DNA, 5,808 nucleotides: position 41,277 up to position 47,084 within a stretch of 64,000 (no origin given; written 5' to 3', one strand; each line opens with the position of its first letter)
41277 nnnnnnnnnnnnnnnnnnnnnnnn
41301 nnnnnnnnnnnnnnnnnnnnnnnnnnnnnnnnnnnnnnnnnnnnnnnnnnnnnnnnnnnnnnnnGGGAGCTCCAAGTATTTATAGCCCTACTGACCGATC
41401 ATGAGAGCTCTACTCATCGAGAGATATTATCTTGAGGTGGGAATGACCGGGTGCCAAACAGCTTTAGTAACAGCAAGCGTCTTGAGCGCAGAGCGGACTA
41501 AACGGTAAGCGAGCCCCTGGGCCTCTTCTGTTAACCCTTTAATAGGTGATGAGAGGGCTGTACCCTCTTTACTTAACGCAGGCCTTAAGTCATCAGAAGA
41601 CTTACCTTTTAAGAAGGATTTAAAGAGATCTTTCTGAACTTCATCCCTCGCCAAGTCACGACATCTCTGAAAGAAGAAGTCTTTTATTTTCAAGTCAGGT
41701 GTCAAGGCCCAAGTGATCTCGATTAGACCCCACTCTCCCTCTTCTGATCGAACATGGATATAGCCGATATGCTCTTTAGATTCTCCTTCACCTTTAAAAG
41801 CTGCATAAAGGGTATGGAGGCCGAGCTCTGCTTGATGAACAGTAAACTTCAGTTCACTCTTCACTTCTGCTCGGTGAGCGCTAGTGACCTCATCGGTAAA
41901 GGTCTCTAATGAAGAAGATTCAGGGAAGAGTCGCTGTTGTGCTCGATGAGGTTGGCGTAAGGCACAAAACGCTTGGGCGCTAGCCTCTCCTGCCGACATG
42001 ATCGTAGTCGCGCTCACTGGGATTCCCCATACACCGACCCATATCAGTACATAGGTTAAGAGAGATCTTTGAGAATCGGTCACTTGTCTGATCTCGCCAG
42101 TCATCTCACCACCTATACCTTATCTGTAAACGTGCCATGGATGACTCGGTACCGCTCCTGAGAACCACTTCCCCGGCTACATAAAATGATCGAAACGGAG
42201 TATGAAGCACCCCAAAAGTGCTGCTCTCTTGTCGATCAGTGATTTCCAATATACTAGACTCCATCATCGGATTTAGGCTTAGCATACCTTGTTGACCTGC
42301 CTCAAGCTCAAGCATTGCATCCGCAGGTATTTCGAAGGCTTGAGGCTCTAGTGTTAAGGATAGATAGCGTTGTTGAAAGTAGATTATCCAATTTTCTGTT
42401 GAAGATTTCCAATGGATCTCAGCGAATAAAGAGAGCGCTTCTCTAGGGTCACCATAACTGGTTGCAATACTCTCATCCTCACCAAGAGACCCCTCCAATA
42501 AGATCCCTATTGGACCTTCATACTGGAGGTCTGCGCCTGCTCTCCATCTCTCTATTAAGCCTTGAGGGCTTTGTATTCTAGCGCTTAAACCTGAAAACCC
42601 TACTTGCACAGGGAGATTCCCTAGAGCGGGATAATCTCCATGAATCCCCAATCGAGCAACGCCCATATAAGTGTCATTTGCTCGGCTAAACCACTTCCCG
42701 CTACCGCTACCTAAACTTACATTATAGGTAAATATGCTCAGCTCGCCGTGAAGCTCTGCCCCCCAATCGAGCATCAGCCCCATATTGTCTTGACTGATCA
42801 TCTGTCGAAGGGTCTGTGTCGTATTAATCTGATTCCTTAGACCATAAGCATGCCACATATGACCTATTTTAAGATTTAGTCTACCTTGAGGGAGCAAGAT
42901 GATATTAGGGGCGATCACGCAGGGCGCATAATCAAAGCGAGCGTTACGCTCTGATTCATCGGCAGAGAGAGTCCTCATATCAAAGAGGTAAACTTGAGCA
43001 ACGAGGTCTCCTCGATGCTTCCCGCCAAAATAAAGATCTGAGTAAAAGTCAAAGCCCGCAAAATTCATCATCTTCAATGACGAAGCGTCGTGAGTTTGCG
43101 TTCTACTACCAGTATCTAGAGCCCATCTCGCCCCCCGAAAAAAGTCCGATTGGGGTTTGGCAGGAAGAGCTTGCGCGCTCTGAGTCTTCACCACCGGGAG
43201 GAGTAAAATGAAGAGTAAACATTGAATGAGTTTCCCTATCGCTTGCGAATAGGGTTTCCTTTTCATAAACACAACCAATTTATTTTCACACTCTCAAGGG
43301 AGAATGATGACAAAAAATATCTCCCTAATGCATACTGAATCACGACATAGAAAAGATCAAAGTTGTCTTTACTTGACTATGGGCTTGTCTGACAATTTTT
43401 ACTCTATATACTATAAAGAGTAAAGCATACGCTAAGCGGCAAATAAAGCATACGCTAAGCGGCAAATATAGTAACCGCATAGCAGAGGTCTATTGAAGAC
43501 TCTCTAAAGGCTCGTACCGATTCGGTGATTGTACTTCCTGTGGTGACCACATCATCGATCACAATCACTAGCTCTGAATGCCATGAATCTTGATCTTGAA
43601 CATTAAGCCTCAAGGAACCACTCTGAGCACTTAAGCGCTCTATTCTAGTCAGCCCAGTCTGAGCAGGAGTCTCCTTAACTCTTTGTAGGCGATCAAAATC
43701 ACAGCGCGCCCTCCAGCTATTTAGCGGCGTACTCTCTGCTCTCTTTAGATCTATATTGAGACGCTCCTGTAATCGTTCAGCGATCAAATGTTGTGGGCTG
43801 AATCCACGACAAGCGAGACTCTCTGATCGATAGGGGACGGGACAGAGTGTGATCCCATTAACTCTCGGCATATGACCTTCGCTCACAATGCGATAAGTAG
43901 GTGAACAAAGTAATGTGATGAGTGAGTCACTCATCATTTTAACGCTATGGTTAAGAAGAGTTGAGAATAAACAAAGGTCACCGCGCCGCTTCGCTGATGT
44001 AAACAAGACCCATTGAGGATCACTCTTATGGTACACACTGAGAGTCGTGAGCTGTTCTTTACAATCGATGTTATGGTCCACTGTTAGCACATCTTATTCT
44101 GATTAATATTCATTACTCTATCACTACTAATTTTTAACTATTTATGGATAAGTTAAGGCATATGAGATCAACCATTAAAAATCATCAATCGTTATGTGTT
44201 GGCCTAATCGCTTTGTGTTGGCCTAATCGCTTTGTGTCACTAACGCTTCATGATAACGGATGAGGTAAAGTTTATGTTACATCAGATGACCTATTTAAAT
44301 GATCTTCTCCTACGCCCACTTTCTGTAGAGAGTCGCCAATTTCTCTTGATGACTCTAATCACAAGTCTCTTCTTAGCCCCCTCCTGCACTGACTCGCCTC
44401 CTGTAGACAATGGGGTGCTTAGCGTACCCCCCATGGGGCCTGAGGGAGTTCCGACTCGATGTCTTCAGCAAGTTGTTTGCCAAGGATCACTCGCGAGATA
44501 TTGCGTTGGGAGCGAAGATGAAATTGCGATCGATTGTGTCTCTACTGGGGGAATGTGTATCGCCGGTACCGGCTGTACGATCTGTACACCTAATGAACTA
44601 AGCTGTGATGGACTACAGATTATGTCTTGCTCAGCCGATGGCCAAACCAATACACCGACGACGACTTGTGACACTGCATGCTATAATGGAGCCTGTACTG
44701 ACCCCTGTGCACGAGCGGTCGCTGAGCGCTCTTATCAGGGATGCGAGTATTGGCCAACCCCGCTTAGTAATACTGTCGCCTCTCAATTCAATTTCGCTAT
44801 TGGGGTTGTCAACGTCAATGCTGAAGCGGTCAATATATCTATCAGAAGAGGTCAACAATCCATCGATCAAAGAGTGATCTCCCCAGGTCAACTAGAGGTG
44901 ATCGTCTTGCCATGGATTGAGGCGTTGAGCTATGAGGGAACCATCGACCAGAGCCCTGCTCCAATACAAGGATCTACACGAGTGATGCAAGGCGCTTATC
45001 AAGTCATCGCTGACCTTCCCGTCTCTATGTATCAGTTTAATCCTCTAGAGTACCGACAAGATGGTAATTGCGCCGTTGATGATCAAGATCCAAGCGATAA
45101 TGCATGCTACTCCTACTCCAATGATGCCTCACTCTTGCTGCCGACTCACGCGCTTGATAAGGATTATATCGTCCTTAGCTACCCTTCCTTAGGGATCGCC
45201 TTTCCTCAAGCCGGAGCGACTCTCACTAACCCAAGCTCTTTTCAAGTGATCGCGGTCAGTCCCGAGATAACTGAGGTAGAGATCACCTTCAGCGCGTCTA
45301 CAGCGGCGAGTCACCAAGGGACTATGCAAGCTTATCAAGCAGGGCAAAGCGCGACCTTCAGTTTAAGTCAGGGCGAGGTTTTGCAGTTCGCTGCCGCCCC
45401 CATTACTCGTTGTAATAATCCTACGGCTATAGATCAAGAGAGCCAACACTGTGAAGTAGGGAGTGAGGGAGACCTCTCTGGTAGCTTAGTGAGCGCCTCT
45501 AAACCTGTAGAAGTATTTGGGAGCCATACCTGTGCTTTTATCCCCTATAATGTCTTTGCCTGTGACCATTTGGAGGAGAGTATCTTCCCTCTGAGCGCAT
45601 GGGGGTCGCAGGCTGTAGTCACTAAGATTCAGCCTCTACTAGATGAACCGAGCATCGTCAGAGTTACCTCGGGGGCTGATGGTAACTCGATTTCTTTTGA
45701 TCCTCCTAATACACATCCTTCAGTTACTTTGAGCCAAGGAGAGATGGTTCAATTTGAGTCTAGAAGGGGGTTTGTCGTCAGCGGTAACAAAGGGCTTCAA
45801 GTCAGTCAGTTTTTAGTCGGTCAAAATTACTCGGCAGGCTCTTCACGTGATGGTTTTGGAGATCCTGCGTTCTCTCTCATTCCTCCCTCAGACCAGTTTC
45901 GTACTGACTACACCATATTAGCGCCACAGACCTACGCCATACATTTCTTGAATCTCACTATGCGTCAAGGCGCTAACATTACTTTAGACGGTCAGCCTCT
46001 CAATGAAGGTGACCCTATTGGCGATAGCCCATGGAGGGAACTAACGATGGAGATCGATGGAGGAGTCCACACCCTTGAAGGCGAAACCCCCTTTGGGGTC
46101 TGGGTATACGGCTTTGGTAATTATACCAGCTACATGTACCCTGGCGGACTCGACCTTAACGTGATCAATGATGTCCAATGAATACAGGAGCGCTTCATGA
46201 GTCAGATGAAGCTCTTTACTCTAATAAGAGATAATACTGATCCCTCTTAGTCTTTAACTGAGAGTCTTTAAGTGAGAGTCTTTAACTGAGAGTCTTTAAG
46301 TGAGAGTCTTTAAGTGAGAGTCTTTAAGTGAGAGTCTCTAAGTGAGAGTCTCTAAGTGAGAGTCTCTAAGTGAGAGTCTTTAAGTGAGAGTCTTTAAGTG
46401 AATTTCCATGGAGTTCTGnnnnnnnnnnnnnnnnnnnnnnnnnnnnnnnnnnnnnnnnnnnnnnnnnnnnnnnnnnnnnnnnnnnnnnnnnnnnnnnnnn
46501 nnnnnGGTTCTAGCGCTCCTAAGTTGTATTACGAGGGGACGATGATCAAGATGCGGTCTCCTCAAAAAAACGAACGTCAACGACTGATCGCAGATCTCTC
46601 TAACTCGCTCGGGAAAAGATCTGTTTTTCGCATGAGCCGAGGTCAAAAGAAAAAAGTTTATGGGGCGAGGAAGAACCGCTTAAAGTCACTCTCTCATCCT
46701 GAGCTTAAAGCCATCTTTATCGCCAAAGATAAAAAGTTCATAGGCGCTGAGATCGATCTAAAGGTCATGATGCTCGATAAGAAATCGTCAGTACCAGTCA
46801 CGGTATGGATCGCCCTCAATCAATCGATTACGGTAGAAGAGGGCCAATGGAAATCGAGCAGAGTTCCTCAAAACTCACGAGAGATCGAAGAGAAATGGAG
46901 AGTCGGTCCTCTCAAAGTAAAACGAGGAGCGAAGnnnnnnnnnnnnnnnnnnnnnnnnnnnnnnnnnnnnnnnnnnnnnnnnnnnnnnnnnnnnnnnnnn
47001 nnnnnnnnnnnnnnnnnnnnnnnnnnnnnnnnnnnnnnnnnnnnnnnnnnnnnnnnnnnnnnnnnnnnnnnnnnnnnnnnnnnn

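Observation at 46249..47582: Lethal-factor/PPEP-like (M34-type) metallopeptidase lipoprotein preceded by 11 copies of a 14-bp tandem repeat abutting its start codon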

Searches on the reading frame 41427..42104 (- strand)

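Call 4: search_protein_families(library=pfam, proteins=[window:41427-42104:-], max_evalue=1)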
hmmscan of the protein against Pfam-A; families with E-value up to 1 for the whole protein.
window:41427-42104:- (225 aa): 1 family
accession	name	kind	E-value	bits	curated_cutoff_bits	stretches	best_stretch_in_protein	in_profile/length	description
PF08677.15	GP11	-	0.13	12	27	1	20-51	118-149/252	GP11 baseplate wedge protein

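Call 58: search_protein_families(library=ncbifam, proteins=[window:41427-42104:-], max_evalue=0.01)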
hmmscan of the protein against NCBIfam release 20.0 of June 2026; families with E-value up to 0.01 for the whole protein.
window:41427-42104:- (225 aa): 0 families

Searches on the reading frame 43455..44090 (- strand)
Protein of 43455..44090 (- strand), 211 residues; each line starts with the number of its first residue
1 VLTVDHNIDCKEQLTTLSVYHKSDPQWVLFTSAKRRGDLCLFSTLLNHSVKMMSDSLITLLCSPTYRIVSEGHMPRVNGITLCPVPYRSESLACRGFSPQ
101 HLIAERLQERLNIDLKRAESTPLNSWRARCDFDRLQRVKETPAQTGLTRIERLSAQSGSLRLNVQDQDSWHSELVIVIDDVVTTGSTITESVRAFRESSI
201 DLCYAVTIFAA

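Call 4: search_protein_families(library=pfam, proteins=[window:43455-44090:-], max_evalue=1)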
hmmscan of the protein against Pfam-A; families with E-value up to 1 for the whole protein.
window:43455-44090:- (211 aa): 3 families
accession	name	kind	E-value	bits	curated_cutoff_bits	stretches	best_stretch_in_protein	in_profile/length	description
PF00156.33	Pribosyltran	-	0.0038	17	26.3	1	174-197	89-112/158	Phosphoribosyl transferase domain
PF15609.12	PRTase_2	-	0.023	14.7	28.8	1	169-201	115-148/188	Phosphoribosyl transferase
PF24390.1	PRTase-CE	-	0.15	12.3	27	1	167-198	103-131/253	PRTase-CE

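Call 58: search_protein_families(library=ncbifam, proteins=[window:43455-44090:-], max_evalue=0.01)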
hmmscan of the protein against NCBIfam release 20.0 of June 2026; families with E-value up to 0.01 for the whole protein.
window:43455-44090:- (211 aa): 11 families
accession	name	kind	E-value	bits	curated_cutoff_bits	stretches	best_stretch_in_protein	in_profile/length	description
NF008616.0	PRK11595.1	equivalog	2.3e-08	33.8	304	1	121-194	139-209/227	DNA utilization protein GntX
TIGR00201.1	comF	subfamily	4e-08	33.4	233.55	1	81-197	82-177/190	ComF family protein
NF002620.0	PRK02277.1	subfamily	6.1e-05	22.8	115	1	169-200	138-169/201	orotate phosphoribosyltransferase-like protein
TIGR00336.1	pyrE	equivalog_domain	9.4e-05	22.3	106.8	1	173-208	109-144/173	orotate phosphoribosyltransferase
NF005537.0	PRK07199.1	subfamily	0.00047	19.3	322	1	159-208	198-247/301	ribose-phosphate diphosphokinase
NF002635.0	PRK02304.1-4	subfamily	0.0015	18.1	146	1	172-208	115-151/188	adenine phosphoribosyltransferase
NF040646.1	HPT_Archaea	equivalog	0.0016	18.1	200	1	172-208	114-150/184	hypoxanthine/guanine phosphoribosyltransferase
NF002095.0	PRK00934.1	equivalog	0.0048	16.1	296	1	159-201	193-234/287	ribose-phosphate diphosphokinase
TIGR01203.1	HGPRTase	equivalog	0.0074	16.1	150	0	155-197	68-110/167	hypoxanthine phosphoribosyltransferase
NF005592.0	PRK07322.1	subfamily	0.0083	15.5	143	0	157-193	105-141/180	adenine phosphoribosyltransferase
NF010382.0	PRK13809.1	equivalog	0.0092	15.4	208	0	175-206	121-152/210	orotate phosphoribosyltransferase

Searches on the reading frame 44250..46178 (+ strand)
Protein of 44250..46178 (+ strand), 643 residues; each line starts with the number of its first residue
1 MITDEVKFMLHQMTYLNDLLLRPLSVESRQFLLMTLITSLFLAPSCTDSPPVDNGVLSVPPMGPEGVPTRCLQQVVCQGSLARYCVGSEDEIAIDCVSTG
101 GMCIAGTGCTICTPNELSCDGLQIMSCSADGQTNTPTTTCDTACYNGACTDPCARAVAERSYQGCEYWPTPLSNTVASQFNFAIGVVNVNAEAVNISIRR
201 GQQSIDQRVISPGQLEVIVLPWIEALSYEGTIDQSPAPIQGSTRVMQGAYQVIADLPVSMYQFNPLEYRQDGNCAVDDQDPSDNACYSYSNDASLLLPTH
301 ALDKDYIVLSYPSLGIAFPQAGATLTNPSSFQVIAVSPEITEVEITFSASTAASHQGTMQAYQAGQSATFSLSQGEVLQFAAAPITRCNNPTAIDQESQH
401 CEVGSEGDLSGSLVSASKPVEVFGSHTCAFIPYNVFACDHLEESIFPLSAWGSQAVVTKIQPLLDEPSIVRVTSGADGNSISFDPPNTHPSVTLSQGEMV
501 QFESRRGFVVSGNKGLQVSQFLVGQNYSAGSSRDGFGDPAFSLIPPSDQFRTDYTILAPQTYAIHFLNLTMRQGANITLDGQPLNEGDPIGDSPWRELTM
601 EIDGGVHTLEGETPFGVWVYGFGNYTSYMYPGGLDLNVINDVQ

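Call 4: search_protein_families(library=pfam, proteins=[window:44250-46178:+], max_evalue=1)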
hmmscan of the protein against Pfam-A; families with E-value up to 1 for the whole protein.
window:44250-46178:+ (643 aa): 1 family
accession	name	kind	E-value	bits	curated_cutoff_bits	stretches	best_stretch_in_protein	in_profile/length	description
PF17517.7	IgGFc_binding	-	7.8e-70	235.9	25.6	1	292-621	1-297/297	IgGFc binding protein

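Call 58: search_protein_families(library=ncbifam, proteins=[window:44274-46178:+], max_evalue=0.01)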
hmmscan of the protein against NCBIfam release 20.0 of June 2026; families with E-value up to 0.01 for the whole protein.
window:44274-46178:+ (635 aa): 0 families

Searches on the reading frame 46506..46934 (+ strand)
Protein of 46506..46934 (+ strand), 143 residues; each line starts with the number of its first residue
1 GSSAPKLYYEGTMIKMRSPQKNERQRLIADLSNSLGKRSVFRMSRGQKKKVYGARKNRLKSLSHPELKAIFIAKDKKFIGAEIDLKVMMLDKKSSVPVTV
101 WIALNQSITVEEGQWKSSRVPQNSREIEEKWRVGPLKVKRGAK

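Call 64: predict_structure(alignment_id=A3)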
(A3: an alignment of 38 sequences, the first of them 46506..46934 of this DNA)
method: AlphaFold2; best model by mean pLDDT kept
length: 143 residues; sequences in the alignment: 38
mean_pLDDT: 90.7   pTM: 0.79
mean pLDDT of the five models: 90.7, 89.9, 89.9, 87.6, 87.5
residues with pLDDT >= 90: 97; 70-90: 38; 50-70: 6; < 50: 2
segments of 3 or more residues with pLDDT < 50: none
pLDDT, mean of each block of 10 residues (from residue 1): 77 85 96 96 97 96 97 96 94 93 98 87 89 77 64
secondary structure, 60 per line:
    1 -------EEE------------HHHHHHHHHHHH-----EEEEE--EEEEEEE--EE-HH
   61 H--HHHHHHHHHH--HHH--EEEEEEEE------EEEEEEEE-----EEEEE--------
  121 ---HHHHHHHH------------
elements in order: E8-10 H23-34 E40-44 E47-53 H64-73 E81-88 E95-102 E108-112 H124-131
